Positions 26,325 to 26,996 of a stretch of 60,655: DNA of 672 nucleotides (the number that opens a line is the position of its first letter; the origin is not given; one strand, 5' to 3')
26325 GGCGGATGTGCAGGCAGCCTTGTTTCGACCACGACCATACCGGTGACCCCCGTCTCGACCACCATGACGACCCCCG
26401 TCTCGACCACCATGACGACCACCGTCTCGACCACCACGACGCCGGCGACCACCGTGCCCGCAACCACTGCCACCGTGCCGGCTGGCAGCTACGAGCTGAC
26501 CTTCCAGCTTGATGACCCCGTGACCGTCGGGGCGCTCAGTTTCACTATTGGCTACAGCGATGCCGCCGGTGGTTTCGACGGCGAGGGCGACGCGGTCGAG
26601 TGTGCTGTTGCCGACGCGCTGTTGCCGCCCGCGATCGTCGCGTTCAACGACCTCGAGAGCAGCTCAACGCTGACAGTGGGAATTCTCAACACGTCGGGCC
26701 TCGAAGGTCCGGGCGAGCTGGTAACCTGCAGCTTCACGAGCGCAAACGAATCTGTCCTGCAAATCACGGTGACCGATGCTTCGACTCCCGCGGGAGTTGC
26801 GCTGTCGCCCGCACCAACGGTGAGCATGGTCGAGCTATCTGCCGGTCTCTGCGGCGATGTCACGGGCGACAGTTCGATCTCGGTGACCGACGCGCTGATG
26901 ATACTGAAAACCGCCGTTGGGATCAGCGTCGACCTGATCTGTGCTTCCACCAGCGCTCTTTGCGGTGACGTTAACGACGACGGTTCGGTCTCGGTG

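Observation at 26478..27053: Cohesin-like plus Cys-clamped dockerin-like modules without any cellulosome-type enzymes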

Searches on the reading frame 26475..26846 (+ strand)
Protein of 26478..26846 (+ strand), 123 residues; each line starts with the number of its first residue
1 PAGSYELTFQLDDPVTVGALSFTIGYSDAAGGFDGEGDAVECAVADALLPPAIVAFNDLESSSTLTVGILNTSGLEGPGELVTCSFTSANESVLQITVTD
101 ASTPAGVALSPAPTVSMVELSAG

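Call 12: search_protein_families(library=pfam, proteins=[window:26478-26846:+], max_evalue=10)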
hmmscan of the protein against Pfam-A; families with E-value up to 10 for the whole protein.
window:26478-26846:+ (123 aa): 0 families

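Call 27: search_protein_representatives(alignment_id=A2)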
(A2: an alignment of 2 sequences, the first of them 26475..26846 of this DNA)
Query: 2 sequences, 129 profile positions. Proteins with E-value up to 0.001 (for the whole library): 555; up to 1e-10: 177; up to 1e-30: 13. The best 150 are listed.
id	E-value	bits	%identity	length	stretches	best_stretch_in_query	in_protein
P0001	1.7e-58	212.6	-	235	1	1-129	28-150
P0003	1.2e-55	203.4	-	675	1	2-129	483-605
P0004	9.5e-49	181.0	-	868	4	3-129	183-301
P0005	4.6e-43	162.6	-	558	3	3-128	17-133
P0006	6.4e-43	162.2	-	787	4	3-127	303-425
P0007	9.6e-43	161.6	-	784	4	4-116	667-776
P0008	3.5e-40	153.3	-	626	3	7-129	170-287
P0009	4.5e-40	153.0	-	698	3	4-124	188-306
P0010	1.6e-39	151.2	-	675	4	4-124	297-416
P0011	2.8e-36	140.7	-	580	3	8-128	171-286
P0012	1.7e-33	131.7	-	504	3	3-125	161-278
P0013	8.2e-33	129.5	-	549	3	6-115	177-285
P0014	3.6e-31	124.2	-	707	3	4-128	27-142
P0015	1.7e-30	122.0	-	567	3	8-118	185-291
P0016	1.7e-30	122.0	-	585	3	9-128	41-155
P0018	3.4e-30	121.0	-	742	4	4-129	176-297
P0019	5.7e-30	120.3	-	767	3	4-115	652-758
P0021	4.1e-29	117.5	-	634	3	2-127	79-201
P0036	9.1e-25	103.5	-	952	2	6-113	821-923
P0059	4.6e-21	91.5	-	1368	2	8-121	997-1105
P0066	2.2e-19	86.1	-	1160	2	4-123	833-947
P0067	3.2e-19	85.5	-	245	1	4-128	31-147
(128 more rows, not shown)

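Call 34: search_solved_structures(query=A3, max_evalue=10, show_alignments=2)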
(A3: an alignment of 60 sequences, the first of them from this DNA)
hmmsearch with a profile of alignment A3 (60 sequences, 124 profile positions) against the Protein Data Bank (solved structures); distinct sequences matched with E-value up to 10: 5.
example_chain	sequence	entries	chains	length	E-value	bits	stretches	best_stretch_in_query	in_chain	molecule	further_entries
6j14_G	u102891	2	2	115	1.2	12.1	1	80-106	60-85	Programmed cell death protein 1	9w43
7e9b_C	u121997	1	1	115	1.2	12.1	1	80-106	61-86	Programmed cell death protein 1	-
7wvm_E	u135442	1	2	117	1.3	12.1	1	80-106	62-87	Programmed cell death protein 1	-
7cu5_E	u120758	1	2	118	1.3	12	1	80-106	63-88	Programmed cell death protein 1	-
6j15_C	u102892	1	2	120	1.4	12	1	80-106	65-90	Programmed cell death protein 1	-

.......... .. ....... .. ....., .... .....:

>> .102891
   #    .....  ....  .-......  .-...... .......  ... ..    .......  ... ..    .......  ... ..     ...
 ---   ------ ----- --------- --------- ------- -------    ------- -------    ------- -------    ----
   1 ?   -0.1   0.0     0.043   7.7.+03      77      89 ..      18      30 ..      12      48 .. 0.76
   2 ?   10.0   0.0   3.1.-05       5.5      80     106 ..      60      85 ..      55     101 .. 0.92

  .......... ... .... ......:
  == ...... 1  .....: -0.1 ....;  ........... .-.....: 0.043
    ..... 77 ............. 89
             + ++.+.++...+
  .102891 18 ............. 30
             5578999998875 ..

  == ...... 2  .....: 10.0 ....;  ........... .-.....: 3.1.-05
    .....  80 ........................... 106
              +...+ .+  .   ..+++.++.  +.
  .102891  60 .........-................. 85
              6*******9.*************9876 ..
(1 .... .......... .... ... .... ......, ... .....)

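Call 36: search_protein_families(library=pfam, alignment_id=A3, max_evalue=1)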
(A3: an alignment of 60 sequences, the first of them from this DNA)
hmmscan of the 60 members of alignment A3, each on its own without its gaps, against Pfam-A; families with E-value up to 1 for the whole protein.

A. member 1, seq(124 aa): 0 families

B. families by the number of members that match (of 60 scanned): 11 families
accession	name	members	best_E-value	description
PF00963.24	Cohesin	2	0.0011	Cohesin domain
PF01396.24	Zn_ribbon_Top1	1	0.0031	Topoisomerase DNA binding C4 zinc finger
PF17963.7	Big_9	1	0.03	Bacterial Ig domain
PF11131.13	PhrC_PhrF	1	0.11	Rap-phr extracellular signalling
PF23658.1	PDZ_CPAF_rel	1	0.12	CPAF-like PDZ domain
PF20686.2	CsoSCA_cat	1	0.14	Carboxysome Shell Carbonic Anhydrase, catalytic domain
PF03243.20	MerB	1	0.16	Alkylmercury lyase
PF06240.19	COXG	1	0.17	Carbon monoxide dehydrogenase subunit G (CoxG)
PF02492.25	cobW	1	0.17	CobW/HypB/UreG, nucleotide-binding domain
PF01356.24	A_amylase_inhib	1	0.21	Alpha amylase inhibitor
PF11604.15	CusF_Ec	1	0.22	Copper binding periplasmic protein CusF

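Call 38: predict_structure(alignment_id=A3)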
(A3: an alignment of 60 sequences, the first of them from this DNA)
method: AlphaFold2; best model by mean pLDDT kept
length: 124 residues; sequences in the alignment: 60
mean_pLDDT: 94.6   pTM: 0.87
mean pLDDT of the five models: 94.6, 94.5, 94.1, 94.1, 94.0
residues with pLDDT >= 90: 106; 70-90: 16; 50-70: 2; < 50: 0
segments of 3 or more residues with pLDDT < 50: none
pLDDT, mean of each block of 10 residues (from residue 1): 89 98 97 96 91 95 98 96 96 93 98 95 77
secondary structure, 60 per line:
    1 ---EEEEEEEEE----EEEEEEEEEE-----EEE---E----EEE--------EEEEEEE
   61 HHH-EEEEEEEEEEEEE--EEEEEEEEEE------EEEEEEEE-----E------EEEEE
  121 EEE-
elements in order: E4-12 E17-26 E32-34 E43-45 E54-60 E65-77 E80-89 E96-103 E116-123

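Call 41: fold_search(model_id=the predicted structure, library=pdb)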
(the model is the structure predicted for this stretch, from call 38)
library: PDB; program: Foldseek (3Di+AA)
matches with E <= 10: 771; with E <= 0.001: 0
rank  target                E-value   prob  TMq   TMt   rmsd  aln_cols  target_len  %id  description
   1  3fnk_C                3.6e-03  0.96  0.39  0.30  12.7       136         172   12  Crystal structure of the second type II cohesin module from the cellulosomal adaptor ScaA scaffoldin of Acetivibrio ce (released 2009-06-23)
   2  2xdh                  4.0e-03  1.00  0.62  0.56   4.5       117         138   16  Non-cellulosomal cohesin from the hyperthermophilic archaeon Archaeoglobus fulgidus (released 2010-05-26)
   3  5g5d_A                4.8e-03  1.00  0.66  0.53   3.7       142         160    7  Crystal Structure of the CohScaC2-XDocCipA type II complex from Clostridium thermocellum (released 2017-04-05)
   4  3kcp_B                5.1e-03  1.00  0.62  0.49   4.3       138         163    9  Crystal structure of interacting Clostridium thermocellum multimodular components (released 2010-02-09)
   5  4fl4_B                5.3e-03  0.95  0.39  0.31  11.9       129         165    7  Scaffoldin conformation and dynamics revealed by a ternary complex from the Clostridium thermocellum cellulosome (released 2012-06-27)
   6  2jh2_C                6.7e-03  1.00  0.68  0.66   3.4       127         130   20  X-ray crystal structure of a cohesin-like module from Clostridium perfringens (released 2007-11-06)
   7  2ccl_A                7.5e-03  1.00  0.55  0.47   3.5       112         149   11  THE S45A, T46A MUTANT OF THE TYPE I COHESIN-DOCKERIN COMPLEX FROM THE CELLULOSOME OF CLOSTRIDIUM THERMOCELLUM (released 2007-02-13)
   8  4wi0_A                8.8e-03  0.91  0.38  0.30  12.2       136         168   10  Crystal structure of Coh3ScaB-XDoc_M2ScaA complex: A C-terminal interface mutant of type II Cohesin-X-Dockerin complex (released 2015-10-07)
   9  2jh2_B                9.3e-03  1.00  0.58  0.54   3.6       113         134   18  X-ray crystal structure of a cohesin-like module from Clostridium perfringens (released 2007-11-06)
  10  3ghp_B                1.0e-02  0.87  0.36  0.26  12.3       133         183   11  Structure of the second type II cohesin module from the adaptor ScaA scaffoldin of Acetivibrio cellulolyticus (includi (released 2009-06-23)
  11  4u3s_A                1.1e-02  1.00  0.68  0.53   3.8       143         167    9  Crystal structure of Coh3ScaB-XDoc_M1ScaA complex: A N-terminal interface mutant of type II Cohesin-X-Dockerin complex (released 2015-07-29)
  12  3fnk_A                1.1e-02  0.92  0.39  0.29  12.0       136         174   11  Crystal structure of the second type II cohesin module from the cellulosomal adaptor ScaA scaffoldin of Acetivibrio ce (released 2009-06-23)
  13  4fl4_K                1.2e-02  0.87  0.38  0.30  12.6       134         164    9  Scaffoldin conformation and dynamics revealed by a ternary complex from the Clostridium thermocellum cellulosome (released 2012-06-27)
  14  7urp                  1.4e-02  0.99  0.48  0.39   6.1       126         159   13  Second cohesin module from Sca5 of Ruminococcus bromii (released 2023-05-03)
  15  5k39_A                1.5e-02  1.00  0.64  0.49   4.0       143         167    9  THE TYPE II COHESIN DOCKERIN COMPLEX FROM CLOSTRIDIUM THERMOCELLUM (released 2017-03-29)
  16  1ohz_A                1.5e-02  1.00  0.55  0.50   3.5       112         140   11  Cohesin-Dockerin complex from the cellulosome of Clostridium thermocellum (released 2003-11-20)
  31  1anu                  3.6e-02  1.00  0.55  0.50   3.8       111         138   11  COHESIN-2 DOMAIN OF THE CELLULOSOME FROM CLOSTRIDIUM THERMOCELLUM (released 1997-07-23)
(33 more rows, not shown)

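Call 47: find_homologous_proteins(query=A3, max_evalue=0.00001)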
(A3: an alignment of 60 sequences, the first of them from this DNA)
Query A3 (60 sequences): 5676 candidates shared short words with the query, none scored E <= 0.00001.

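Call 48: list_cluster_members(proteins=[P0003, P0001, P0004, P0005, P0019, P0036, P0059, P0066, P0067, P0021])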
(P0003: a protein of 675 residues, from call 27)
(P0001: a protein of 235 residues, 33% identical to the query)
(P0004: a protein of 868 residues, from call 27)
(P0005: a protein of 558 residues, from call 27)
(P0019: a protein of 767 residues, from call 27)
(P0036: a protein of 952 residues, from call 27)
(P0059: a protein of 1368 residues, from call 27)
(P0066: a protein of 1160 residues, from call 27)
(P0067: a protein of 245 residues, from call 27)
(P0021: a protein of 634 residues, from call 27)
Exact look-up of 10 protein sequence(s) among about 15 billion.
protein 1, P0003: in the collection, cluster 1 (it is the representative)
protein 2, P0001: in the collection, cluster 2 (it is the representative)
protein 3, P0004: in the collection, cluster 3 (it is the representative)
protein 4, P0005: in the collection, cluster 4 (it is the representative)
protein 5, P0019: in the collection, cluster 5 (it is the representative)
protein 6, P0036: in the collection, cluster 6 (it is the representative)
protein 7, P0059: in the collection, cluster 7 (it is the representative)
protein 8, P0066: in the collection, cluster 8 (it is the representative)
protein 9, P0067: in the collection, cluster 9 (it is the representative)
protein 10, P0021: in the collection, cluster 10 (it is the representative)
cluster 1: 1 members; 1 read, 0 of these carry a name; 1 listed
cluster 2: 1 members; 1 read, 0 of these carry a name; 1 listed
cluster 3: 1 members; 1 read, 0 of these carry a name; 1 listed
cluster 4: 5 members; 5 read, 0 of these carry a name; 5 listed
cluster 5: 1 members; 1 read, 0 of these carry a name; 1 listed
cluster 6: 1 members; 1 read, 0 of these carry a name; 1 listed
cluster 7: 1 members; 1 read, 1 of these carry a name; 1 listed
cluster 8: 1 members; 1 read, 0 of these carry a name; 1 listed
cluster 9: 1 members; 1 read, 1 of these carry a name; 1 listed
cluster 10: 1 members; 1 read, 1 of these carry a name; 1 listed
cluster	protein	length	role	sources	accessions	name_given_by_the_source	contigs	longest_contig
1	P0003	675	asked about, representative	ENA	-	-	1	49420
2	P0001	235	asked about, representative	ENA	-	-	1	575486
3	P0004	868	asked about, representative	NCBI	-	-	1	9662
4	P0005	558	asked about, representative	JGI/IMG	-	-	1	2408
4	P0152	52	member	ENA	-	-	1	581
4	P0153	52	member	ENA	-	-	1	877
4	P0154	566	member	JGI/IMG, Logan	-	-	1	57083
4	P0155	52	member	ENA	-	-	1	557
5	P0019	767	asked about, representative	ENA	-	-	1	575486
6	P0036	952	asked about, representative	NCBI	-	-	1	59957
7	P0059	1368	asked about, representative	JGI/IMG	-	cysteine-rich repeat protein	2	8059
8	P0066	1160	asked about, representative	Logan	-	-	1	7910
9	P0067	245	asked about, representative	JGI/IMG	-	hypothetical protein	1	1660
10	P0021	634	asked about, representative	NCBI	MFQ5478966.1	MAG: DUF4215 domain-containing protein [Candidatus Binatia bacterium]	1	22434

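Call 80: search_protein_families(library=ncbifam, alignment_id=A3, max_evalue=1)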
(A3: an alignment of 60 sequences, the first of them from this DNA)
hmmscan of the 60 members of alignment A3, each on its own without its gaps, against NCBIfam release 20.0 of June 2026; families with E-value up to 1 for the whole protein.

A. member 1, seq(124 aa): 0 families

B. families by the number of members that match (of 60 scanned): 6 families
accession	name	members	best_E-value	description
TIGR04216.1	halo_surf_glyco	1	0.017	HVO_2072 family ArtA-dependent S-layer glycoprotein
NF047836.1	UDPdiagluDHLpxI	1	0.034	UDP-2,3-diacylglucosamine diphosphatase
TIGR00092.1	TIGR00092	1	0.043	redox-regulated ATPase YchF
NF005493.0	PRK07107.1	1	0.082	IMP dehydrogenase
NF033925.0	pora_1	1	0.14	PorA family porin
TIGR04161.1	VPEID-CTERM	1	0.32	VPEID-CTERM sorting domain-containing protein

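Call 94: find_encoding_contigs(protein=P0018, flank=8000, max_places=2)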
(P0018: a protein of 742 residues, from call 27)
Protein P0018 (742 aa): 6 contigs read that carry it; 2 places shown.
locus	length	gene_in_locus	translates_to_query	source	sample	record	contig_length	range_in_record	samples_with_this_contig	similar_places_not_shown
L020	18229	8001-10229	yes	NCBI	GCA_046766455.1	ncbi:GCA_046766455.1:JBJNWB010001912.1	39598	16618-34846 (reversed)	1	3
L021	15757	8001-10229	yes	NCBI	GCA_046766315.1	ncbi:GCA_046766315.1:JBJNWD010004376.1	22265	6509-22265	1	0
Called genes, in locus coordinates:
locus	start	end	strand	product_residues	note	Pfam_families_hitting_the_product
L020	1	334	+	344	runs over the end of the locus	PF00296:Bac_luciferase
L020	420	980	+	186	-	-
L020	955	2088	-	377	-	PF13472:Lipase_GDSL_2 (faint), PF16822:ALGX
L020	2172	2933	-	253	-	PF01507:PAPS_reduct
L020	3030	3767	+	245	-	PF01925:TauE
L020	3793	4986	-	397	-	PF02771:Acyl-CoA_dh_N, PF02770:Acyl-CoA_dh_M, PF00441:Acyl-CoA_dh_1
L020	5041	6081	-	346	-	PF00135:COesterase, PF20434:BD-FAE, PF07859:Abhydrolase_3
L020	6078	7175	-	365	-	PF00591:Glycos_transf_3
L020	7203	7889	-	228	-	PF19489:SLT_4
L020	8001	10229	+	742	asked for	-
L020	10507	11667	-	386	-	PF02515:CoA_transf_3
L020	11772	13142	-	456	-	-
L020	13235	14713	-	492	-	PF00361:Proton_antipo_M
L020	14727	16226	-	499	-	PF00361:Proton_antipo_M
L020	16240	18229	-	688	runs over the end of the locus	PF00662:Proton_antipo_N, PF00361:Proton_antipo_M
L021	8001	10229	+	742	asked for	-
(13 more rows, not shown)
